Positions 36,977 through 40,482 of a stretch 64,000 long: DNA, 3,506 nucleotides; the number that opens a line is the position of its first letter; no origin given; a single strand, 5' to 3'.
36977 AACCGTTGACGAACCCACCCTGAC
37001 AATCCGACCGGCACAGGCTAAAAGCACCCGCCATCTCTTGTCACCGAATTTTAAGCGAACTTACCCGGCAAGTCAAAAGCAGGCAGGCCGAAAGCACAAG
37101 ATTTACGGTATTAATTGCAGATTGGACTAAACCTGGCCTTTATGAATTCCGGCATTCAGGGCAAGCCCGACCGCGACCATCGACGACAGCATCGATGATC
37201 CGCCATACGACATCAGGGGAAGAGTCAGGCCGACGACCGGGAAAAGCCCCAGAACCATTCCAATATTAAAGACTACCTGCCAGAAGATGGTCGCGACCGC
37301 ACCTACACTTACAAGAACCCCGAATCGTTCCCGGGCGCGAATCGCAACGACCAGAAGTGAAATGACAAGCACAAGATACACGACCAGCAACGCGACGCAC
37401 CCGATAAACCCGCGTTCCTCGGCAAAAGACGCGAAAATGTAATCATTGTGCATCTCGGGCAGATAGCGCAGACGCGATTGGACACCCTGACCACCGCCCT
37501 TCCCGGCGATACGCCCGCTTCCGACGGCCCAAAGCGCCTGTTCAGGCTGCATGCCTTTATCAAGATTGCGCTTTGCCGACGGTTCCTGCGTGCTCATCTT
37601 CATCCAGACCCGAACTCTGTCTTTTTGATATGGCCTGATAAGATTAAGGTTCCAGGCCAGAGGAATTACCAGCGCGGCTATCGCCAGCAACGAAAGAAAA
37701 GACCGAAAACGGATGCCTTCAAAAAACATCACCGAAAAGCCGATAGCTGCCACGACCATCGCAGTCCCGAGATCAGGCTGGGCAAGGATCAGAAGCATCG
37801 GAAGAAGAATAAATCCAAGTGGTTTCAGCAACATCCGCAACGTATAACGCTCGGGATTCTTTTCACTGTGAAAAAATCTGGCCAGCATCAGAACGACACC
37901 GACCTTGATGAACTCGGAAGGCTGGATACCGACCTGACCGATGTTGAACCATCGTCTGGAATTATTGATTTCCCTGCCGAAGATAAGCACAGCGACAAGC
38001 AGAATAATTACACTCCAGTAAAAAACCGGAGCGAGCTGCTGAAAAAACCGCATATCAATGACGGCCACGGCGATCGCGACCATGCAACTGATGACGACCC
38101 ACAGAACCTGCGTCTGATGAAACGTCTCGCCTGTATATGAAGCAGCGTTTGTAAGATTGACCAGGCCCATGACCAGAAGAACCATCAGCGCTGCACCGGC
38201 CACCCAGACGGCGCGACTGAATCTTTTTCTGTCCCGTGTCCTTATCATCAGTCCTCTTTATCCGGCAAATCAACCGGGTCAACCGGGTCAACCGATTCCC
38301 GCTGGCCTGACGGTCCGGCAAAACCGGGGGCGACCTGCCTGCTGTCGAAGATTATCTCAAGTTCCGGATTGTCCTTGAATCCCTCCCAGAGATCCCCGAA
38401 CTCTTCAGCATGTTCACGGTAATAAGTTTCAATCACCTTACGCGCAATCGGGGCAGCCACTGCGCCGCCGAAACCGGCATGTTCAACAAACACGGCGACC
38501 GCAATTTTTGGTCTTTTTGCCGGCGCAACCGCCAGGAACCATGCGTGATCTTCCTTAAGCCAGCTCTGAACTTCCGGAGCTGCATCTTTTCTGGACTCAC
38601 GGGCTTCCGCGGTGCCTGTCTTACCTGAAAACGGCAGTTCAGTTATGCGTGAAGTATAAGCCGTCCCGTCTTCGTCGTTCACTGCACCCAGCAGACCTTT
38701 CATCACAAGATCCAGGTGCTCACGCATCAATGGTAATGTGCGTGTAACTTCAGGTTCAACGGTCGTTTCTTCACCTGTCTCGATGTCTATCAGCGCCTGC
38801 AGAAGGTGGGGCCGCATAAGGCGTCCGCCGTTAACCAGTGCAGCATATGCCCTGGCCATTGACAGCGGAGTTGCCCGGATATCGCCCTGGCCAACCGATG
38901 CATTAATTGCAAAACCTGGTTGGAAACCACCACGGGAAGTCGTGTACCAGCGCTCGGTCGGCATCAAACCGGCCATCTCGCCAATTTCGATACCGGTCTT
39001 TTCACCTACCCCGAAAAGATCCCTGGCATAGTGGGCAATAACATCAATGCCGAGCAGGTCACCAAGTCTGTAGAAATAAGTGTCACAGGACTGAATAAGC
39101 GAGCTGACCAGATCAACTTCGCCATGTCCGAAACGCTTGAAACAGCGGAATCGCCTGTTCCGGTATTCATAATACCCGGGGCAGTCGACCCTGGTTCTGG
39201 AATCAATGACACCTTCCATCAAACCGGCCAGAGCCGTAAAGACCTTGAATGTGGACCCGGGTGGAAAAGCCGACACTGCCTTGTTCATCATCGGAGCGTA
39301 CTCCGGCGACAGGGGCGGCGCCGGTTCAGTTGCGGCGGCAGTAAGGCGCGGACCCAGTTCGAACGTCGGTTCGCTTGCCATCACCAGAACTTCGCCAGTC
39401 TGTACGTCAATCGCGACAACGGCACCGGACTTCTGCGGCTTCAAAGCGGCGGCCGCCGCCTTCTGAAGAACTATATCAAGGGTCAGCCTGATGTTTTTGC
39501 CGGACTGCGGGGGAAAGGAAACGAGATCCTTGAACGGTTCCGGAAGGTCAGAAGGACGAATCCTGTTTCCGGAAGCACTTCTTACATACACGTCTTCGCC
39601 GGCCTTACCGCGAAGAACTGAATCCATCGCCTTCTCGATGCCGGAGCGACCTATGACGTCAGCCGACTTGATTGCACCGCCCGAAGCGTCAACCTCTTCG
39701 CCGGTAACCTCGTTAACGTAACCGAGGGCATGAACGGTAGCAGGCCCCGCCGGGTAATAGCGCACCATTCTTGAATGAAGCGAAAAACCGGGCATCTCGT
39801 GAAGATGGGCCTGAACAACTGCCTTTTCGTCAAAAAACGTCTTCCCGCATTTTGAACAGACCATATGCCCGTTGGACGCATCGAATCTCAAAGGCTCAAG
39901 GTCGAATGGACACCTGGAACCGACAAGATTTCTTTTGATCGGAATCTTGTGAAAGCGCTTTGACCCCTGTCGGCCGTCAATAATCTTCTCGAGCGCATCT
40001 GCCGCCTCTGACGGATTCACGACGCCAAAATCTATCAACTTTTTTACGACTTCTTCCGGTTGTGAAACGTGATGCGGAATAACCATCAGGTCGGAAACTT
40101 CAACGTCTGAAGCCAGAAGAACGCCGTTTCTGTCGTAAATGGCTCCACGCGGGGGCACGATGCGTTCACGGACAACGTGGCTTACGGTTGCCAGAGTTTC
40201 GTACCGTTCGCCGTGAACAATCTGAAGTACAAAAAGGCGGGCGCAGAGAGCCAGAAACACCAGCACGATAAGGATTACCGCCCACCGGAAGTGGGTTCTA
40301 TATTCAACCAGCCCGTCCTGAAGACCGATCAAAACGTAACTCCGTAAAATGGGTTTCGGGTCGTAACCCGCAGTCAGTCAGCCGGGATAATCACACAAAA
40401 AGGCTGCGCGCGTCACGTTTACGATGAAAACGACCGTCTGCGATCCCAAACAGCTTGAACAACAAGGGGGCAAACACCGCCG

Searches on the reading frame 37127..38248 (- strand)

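Call 50: search_protein_families(library=pfam, proteins=[window:37127-38248:-], max_evalue=0.00001)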
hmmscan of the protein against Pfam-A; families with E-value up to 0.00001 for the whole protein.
window:37127-38248:- (373 aa): 1 family
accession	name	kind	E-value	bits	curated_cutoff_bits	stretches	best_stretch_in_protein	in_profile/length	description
PF01098.24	FTSW_RODA_SPOVE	-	5.7e-95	318.8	26.4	1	22-368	9-352/356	Cell cycle protein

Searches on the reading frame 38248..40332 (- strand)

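Call 50: search_protein_families(library=pfam, proteins=[window:38248-40332:-], max_evalue=0.00001)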
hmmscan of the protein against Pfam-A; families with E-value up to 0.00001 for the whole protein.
window:38248-40332:- (694 aa): 2 families
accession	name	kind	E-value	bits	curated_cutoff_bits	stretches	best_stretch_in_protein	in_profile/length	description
PF00905.27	Transpeptidase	-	2e-61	208.3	22.1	1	303-635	1-299/299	Penicillin binding protein transpeptidase domain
PF03717.20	PBP_dimer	-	1.3e-31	110.8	24.4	2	169-259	86-177/180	Penicillin-binding Protein dimerisation domain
